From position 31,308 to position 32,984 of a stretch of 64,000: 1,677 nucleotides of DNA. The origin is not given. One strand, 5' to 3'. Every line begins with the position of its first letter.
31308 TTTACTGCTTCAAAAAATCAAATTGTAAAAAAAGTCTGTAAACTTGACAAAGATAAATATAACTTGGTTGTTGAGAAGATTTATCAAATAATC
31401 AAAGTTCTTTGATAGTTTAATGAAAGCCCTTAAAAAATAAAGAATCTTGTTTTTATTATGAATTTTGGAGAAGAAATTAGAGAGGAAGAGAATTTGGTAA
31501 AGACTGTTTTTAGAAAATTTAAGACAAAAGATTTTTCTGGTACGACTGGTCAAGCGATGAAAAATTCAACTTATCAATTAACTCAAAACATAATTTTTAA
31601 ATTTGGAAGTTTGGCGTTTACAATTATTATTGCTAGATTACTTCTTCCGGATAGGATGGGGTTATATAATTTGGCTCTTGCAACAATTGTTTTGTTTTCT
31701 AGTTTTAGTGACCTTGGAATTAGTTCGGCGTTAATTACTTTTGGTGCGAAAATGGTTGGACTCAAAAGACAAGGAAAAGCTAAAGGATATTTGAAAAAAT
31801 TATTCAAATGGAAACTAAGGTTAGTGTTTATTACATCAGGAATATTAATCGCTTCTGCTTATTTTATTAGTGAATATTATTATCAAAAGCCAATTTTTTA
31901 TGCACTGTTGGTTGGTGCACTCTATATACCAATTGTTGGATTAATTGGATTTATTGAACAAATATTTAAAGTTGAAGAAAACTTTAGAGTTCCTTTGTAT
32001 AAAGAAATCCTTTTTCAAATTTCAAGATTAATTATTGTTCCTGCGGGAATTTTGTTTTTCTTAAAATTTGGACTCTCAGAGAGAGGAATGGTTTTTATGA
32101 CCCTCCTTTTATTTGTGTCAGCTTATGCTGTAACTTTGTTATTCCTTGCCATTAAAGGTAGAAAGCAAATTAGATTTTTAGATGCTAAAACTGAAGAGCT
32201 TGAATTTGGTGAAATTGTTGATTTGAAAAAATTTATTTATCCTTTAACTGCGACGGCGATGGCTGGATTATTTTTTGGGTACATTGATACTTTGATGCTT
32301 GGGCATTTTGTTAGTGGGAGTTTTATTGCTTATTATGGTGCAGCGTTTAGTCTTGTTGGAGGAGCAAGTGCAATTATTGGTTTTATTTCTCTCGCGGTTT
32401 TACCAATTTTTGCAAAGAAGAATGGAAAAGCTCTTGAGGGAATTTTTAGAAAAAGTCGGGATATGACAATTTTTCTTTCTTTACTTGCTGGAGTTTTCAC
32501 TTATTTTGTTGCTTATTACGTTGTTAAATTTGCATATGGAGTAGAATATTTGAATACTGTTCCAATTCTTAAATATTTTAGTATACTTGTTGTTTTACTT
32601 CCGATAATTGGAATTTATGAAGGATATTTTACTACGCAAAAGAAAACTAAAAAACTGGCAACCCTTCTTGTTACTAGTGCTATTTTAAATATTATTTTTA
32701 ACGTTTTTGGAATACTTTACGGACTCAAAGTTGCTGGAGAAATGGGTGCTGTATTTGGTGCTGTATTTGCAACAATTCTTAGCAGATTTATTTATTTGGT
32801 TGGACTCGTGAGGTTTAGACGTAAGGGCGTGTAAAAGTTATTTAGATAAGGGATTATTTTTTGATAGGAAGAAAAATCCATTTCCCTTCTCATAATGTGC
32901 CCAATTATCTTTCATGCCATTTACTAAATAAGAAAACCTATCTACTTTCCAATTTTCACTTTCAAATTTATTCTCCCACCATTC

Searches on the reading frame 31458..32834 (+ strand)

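Call 103: search_protein_families(library=pfam, max_evalue=0.001, proteins=[window:31458-32834:+])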
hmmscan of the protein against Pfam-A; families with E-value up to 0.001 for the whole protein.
window:31458-32834:+ (458 aa): 3 families
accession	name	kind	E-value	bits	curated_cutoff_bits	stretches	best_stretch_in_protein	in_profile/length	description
PF01943.22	Polysacc_synt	-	3.8e-18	66.3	28.2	1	34-320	2-272/274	Polysaccharide biosynthesis protein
PF13440.11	Polysacc_synt_3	-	7.1e-17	62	23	1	57-369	1-293/293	Polysaccharide biosynthesis protein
PF01554.23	MatE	-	2e-06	28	24.9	1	263-416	2-160/161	MatE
